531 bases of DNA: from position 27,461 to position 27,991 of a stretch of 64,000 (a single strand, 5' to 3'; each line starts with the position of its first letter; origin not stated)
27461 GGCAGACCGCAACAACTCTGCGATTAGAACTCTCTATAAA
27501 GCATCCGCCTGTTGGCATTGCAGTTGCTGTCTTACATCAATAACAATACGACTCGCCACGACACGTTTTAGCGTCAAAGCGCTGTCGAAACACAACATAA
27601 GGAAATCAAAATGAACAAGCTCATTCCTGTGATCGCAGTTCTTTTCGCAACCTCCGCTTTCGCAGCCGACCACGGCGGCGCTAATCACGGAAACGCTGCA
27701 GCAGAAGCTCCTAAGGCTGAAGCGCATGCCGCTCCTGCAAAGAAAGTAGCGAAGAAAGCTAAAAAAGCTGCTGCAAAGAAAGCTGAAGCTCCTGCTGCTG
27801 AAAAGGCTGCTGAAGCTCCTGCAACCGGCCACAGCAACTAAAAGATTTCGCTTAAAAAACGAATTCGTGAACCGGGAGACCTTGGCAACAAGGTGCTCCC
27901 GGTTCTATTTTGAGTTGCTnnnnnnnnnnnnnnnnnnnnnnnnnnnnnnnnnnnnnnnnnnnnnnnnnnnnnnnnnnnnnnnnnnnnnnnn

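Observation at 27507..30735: ZraPSR-like module: sigma-54 promoter, small His/Ala/Lys-rich periplasmic peptide, sensor kinase, sigma-54 activator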

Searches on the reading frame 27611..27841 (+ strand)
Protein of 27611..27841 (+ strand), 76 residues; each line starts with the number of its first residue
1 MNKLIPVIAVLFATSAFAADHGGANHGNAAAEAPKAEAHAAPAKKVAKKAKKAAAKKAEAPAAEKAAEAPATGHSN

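Call 3: search_protein_families(library=pfam, proteins=[window:27611-27841:+], max_evalue=0.01)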
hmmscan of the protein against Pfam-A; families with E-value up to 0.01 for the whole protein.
window:27611-27841:+ (76 aa): 0 families

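Call 6: find_homologous_proteins(query=window:27611-27838:+, max_evalue=0.01)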
Query window:27611-27838:+ (76 aa): 2 proteins with E <= 0.01 among 3915 candidates.
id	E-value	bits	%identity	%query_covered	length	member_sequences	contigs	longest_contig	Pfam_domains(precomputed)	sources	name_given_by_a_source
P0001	9.9e-8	50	83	32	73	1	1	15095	-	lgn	-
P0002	2.7e-6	45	95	29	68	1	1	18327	-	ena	-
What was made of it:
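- Tried and rejected: It found only two close relatives (call 6).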

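Call 9: find_encoding_contigs(protein=P0001, flank=6000)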
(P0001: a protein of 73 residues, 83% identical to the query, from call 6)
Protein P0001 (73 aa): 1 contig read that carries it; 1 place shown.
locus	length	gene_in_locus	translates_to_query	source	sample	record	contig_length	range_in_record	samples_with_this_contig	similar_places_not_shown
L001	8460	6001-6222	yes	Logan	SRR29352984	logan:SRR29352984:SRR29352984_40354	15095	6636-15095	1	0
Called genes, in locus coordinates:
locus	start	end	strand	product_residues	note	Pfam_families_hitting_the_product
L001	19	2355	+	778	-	PF19312:NtrY_N, PF00672:HAMP, PF00989:PAS, PF08448:PAS_4, PF13426:PAS_9 (weak), PF00512:HisKA, PF02518:HATPase_c, PF14501:HATPase_c_5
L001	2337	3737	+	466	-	PF00072:Response_reg, PF00158:Sigma54_activat, PF01078:Mg_chelatase (weak), PF14532:Sigma54_activ_2, PF07728:AAA_5 (weak), PF25601:AAA_lid_14, PF02954:HTH_8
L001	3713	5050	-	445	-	PF02646:RmuC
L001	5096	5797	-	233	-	PF03372:Exo_endo_phos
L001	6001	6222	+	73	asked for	-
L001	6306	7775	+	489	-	PF00512:HisKA, PF02518:HATPase_c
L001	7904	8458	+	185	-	?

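Call 10: find_encoding_contigs(protein=P0002, flank=6000)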
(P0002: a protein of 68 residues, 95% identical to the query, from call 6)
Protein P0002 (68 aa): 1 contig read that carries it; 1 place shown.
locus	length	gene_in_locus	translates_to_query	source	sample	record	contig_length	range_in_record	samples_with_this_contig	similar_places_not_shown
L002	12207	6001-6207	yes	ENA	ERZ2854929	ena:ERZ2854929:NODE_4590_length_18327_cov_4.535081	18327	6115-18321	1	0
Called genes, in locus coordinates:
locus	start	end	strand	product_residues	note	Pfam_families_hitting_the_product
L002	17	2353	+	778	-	PF19312:NtrY_N (weak), PF00672:HAMP, PF00989:PAS, PF08448:PAS_4 (weak), PF13426:PAS_9 (weak), PF00512:HisKA, PF02518:HATPase_c, PF14501:HATPase_c_5 (weak)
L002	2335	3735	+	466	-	PF00072:Response_reg, PF00158:Sigma54_activat, PF01078:Mg_chelatase (weak), PF14532:Sigma54_activ_2, PF07728:AAA_5 (weak), PF25601:AAA_lid_14, PF02954:HTH_8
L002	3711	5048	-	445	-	PF02646:RmuC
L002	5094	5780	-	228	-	PF03372:Exo_endo_phos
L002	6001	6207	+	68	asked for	-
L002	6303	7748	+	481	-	PF00512:HisKA, PF02518:HATPase_c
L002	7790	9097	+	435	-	PF00072:Response_reg, PF00004:AAA (faint), PF00158:Sigma54_activat, PF14532:Sigma54_activ_2, PF07728:AAA_5 (weak), PF25601:AAA_lid_14, PF02954:HTH_8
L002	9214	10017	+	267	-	PF01553:Acyltransferase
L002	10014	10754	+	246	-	-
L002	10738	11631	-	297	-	PF03372:Exo_endo_phos (weak)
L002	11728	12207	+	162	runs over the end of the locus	?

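Call 24: search_protein_families(library=ncbifam, proteins=[window:27611-27841:+], max_evalue=0.001)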
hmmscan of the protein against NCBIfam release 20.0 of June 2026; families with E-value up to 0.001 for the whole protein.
window:27611-27841:+ (76 aa): 0 families

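Call 31: find_homologous_proteins(query=A3, max_evalue=0.001)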
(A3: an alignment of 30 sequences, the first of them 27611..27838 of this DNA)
Query A3 (30 sequences) (76 aa, profile of the alignment): 55 proteins with E <= 0.001 among 8000 candidates.
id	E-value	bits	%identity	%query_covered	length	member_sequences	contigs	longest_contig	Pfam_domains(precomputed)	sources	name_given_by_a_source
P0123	5.7e-13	67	-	-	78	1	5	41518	-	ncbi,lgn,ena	-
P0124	9.4e-10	57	-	-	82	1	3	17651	-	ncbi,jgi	ncbi:MAG TPA: histone [Bdellovibrionota bacterium]|jgi:NADPH-dependent 2,4-dienoyl-CoA reductase/sul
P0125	5.2e-9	54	-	-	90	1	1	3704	-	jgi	jgi:hypothetical protein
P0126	3.5e-8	52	44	80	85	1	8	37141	-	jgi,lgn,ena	-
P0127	5.8e-8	51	53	21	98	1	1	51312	-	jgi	jgi:hypothetical protein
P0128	6.9e-8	51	-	-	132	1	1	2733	-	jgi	jgi:hypothetical protein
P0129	8.0e-8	51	-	-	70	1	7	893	-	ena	-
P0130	9.3e-8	50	-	-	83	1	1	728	-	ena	-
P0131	1.0e-7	50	100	9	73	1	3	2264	-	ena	-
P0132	1.8e-7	49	60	26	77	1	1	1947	-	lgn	-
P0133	3.1e-7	49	-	-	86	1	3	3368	-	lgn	-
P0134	5.2e-7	48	-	-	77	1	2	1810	-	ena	-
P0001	9.1e-7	47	83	32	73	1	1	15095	-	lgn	-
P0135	2.0e-6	46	-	-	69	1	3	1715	-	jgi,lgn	jgi:hypothetical protein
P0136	3.7e-6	45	-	-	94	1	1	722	-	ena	-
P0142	1.3e-5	43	63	24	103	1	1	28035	-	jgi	jgi:hypothetical protein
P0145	2.1e-5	43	-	-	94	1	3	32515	-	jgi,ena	jgi:mannitol-specific phosphotransferase system IIBC component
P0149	5.7e-5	41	-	-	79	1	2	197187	-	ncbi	-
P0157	9.9e-5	41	-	-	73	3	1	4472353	-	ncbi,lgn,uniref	ncbi:hypothetical protein [Cupriavidus basilensis]|uniref:hypothetical protein n=1 Tax=Cupriavidus b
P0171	7.8e-4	38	-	-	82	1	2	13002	-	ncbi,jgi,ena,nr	ncbi:MAG TPA: hypothetical protein VK452_06345 [Dissulfurispiraceae bacterium]|nr:hypothetical prote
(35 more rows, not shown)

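Call 34: find_encoding_contigs(protein=P0157, flank=5000, max_places=1)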
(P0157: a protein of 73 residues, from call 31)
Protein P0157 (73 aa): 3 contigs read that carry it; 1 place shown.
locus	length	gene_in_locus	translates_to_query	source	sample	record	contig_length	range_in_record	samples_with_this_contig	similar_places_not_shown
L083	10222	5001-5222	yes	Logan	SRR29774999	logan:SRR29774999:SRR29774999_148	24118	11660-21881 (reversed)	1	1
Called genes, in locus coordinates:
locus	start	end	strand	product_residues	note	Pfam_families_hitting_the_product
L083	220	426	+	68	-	PF00313:CSD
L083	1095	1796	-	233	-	-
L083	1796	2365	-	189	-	-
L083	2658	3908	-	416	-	PF00180:Iso_dh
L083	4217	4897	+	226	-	PF00849:PseudoU_synth_2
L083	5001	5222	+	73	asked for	-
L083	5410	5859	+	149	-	PF02643:DUF192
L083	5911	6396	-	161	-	PF04461:YajQ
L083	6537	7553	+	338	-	PF01565:FAD_binding_4, PF02873:MurB_C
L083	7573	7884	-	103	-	PF06865:Ppnp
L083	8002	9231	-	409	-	PF00764:Arginosuc_synth, PF20979:Arginosuc_syn_C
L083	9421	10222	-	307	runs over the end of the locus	PF02729:OTCace_N, PF00185:OTCace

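Call 35: find_encoding_contigs(protein=P0171, flank=5000, max_places=1)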
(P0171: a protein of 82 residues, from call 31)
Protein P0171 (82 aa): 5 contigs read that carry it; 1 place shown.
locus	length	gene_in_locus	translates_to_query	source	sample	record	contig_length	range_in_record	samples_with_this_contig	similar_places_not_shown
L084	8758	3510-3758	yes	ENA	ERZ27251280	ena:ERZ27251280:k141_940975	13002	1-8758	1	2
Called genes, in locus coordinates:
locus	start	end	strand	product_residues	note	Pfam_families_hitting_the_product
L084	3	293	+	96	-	?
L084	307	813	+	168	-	PF01584:CheW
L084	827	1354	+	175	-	PF03975:CheD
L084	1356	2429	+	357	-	PF00072:Response_reg, PF01339:CheB_methylest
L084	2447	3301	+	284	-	PF03705:CheR_N, PF01739:CheR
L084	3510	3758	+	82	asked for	-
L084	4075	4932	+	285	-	PF04228:Zn_peptidase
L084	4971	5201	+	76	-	PF02635:DsrE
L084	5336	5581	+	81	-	-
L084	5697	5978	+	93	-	PF04077:DsrH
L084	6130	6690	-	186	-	PF14512:TM1586_NiRdase (faint), PF00881:Nitroreductase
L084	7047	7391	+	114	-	-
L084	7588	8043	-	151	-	-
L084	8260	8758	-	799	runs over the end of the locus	PF00144:Beta-lactamase, PF07075:NamZ_N, PF20732:NamZ_C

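Call 36: find_encoding_contigs(protein=P0149, flank=5000, max_places=1)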
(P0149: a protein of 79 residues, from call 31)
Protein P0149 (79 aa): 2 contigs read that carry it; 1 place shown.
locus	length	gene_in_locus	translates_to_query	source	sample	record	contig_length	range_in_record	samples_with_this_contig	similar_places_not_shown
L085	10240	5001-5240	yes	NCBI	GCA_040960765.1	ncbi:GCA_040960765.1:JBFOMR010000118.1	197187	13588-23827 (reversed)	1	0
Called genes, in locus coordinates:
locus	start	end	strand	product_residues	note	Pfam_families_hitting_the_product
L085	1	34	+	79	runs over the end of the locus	-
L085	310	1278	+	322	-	PF08240:ADH_N, PF00107:ADH_zinc_N, PF13602:ADH_zinc_N_2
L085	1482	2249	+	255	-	PF04333:MlaA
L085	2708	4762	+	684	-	PF00912:Transgly, PF00905:Transpeptidase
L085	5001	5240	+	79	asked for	-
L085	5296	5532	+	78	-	-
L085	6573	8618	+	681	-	PF07715:Plug, PF14905:OMP_b-brl_3 (faint), PF00593:TonB_dep_Rec_b-barrel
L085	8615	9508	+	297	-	PF01497:Peripla_BP_2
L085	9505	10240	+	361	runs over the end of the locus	PF01032:FecCD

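Call 49: find_encoding_contigs(protein=P0127, flank=5000, max_places=1)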
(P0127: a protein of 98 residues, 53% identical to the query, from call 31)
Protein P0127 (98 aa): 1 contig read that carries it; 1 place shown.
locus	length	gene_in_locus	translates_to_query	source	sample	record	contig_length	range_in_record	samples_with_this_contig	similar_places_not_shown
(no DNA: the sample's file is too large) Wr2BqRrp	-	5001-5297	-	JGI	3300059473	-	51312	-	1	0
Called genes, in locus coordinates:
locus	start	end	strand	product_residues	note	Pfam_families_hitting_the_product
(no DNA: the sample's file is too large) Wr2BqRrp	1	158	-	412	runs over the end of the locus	-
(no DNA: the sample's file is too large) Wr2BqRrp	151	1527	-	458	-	PF00202:Aminotran_3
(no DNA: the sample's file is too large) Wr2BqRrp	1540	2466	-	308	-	-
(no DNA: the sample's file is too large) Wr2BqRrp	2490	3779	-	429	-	PF07690:MFS_1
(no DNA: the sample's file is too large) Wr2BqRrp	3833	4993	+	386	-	PF00108:Thiolase_N, PF02803:Thiolase_C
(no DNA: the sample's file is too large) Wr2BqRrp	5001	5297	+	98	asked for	-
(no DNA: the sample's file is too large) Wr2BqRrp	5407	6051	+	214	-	PF01227:GTP_cyclohydroI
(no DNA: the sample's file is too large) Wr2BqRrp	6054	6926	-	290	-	-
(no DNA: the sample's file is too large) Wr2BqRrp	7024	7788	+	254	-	PF01026:TatD_DNase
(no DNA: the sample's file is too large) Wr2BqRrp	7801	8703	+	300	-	PF00899:ThiF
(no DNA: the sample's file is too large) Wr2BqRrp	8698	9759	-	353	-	-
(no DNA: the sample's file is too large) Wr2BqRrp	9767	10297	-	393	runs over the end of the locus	-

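Call 50: find_encoding_contigs(protein=P0145, flank=5000, max_places=1)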
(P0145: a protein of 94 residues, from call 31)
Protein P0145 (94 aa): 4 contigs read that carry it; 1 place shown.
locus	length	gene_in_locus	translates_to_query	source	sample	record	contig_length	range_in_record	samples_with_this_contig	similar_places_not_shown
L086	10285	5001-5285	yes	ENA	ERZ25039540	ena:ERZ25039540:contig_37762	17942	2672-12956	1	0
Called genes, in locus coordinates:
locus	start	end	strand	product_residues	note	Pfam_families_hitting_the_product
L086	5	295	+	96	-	-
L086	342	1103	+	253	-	PF00106:adh_short, PF08659:KR, PF13561:adh_short_C2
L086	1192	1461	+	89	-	-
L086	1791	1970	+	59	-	-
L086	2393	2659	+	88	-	-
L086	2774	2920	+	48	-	-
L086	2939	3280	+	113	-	PF00578:AhpC-TSA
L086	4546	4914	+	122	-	PF02954:HTH_8 (weak)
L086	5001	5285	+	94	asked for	-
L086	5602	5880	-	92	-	-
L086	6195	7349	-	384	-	-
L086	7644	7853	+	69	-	-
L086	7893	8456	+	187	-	PF01625:PMSR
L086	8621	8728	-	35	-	-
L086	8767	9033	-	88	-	-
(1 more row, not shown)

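Call 51: find_encoding_contigs(protein=P0142, flank=5000, max_places=1)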
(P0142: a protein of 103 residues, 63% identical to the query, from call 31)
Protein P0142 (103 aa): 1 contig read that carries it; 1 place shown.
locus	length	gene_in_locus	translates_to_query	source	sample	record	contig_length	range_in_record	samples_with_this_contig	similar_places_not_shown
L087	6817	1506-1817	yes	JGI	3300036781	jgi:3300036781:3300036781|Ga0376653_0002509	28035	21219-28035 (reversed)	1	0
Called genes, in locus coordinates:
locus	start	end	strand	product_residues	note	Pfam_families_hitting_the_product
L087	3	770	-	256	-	?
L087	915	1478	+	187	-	PF00849:PseudoU_synth_2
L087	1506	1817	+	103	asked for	-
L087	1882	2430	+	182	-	PF02643:DUF192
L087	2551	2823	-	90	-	PF01649:Ribosomal_S20p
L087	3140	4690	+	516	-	PF03023:MurJ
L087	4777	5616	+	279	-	PF13369:Transglut_core2, PF13371:TPR_9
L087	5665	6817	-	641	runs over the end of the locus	PF00005:ABC_tran, PF00006:ATP-synt_ab (faint), PF02463:SMC_N (faint), PF13555:AAA_29 (faint), PF01926:MMR_HSR1 (faint), PF12848:ABC_tran_Xtn, PF00005:ABC_tran, PF16326:ABC_tran_CTD, +2 more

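Call 68: list_cluster_members(proteins=[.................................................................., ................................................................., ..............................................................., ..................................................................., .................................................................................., window:27611-27838:+])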
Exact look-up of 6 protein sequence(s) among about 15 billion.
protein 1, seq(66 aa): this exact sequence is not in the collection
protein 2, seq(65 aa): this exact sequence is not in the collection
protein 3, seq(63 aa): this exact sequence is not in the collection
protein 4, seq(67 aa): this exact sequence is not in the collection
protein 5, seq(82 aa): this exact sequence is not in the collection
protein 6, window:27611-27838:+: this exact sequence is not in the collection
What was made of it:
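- The exact peptide sequences are absent from a collection of 15 billion proteins (call 68).
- Tried and rejected: None was found (call 68).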

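Call 71: search_protein_families(library=pfam, alignment_id=A3, max_evalue=0.01)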
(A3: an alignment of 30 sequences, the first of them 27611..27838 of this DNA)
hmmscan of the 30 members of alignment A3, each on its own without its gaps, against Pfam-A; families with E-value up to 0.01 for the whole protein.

A. member 1, window:27611-27838:+ (76 aa): 0 families

B. families by the number of members that match (of 30 scanned): 8 families
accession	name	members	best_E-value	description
PF06375.16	AP3D1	2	0.0046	AP-3 complex subunit delta-1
PF20098.4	DUF6488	1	0.00016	Family of unknown function (DUF6488)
PF19650.4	DUF6153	1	0.00039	Family of unknown function (DUF6153)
PF15240.11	Pro-rich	1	0.003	Proline-rich protein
PF11714.13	Inhibitor_I53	1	0.0038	Thrombin inhibitor Madanin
PF08229.16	SHR3_chaperone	1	0.0069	ER membrane protein SH3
PF15807.10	MAP17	1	0.0093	Membrane-associated protein 117 kDa, PDZK1-interacting protein 1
PF10500.14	SR-25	1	0.0099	Nuclear RNA-splicing-associated protein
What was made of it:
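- The peptide has no LTXXQ or CpxP-like family and no Pfam hit in any consistent way (calls 3, 71).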

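Call 72: search_solved_structures(query=A3, max_evalue=1)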
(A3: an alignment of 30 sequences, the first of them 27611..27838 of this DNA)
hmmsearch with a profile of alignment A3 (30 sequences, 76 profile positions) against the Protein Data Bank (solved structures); distinct sequences matched with E-value up to 1: 15.
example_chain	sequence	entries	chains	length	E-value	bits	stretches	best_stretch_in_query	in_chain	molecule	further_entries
5gar_O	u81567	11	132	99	0.00055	23.8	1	1-28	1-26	Vacuolar type ATP synthase subunit | V-type ATP synthase, subunit K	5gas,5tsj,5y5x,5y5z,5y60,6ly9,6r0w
8ywt_O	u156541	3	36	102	0.00064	23.6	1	1-28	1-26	V-type ATP synthase, subunit K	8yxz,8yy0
6yw5_00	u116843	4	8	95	0.16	15.9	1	8-55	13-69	mS47 | IF1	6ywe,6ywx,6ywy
6pq8_A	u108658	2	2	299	0.16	15.9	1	1-29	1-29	Beta-lactamase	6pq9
2zzs_A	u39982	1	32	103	0.17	15.8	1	1-32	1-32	Cytochrome c554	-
4r0t_B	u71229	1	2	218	0.38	14.7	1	4-34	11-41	Protein tyrosine phosphatase TpbA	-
4r0s_A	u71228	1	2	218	0.39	14.6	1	4-34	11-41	Protein tyrosine phosphatase TpbA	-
7cbk_A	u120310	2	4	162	0.5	14.3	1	1-38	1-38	Ecotin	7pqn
7pqo_K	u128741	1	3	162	0.5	14.3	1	1-38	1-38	Ecotin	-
9egp_B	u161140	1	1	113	0.51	14.3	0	1-24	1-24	Geopilin domain 2 protein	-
6xi0_D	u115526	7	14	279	0.55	14.2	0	1-24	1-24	Cytochrome c1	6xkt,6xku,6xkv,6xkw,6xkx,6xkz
9xti_A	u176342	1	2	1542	0.63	14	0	10-61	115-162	E3 ubiquitin-protein ligase UBR4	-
4nf0_A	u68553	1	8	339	0.8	13.6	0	7-25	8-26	Probable c4-dicarboxylate-binding protein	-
7ko8_A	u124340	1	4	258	0.87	13.5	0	14-61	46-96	Capsid protein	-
11yo_O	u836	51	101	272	0.92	13.5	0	3-25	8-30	Photosystem II manganese-stabilizing polypeptide | Photosystem II extrinsic protein O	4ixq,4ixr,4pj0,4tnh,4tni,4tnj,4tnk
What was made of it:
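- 27611..27841 (+): Gene for the 76-aa pre-peptide. The Sec signal peptide is residues 1-18 (27611-27664). The mature part is 58 aa, made of an acidic or neutral N-part (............), a Lys block (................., net +8) and an Ala/Pro/Glu tail ending in GHSN. Profile positions 1-28 match the signal peptides of known periplasmic proteins (call 72).
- On Sec-exported protein: Profile positions 1-28 match the signal peptides of beta-lactamase, cytochrome c554, ecotin and TpbA (call 72).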
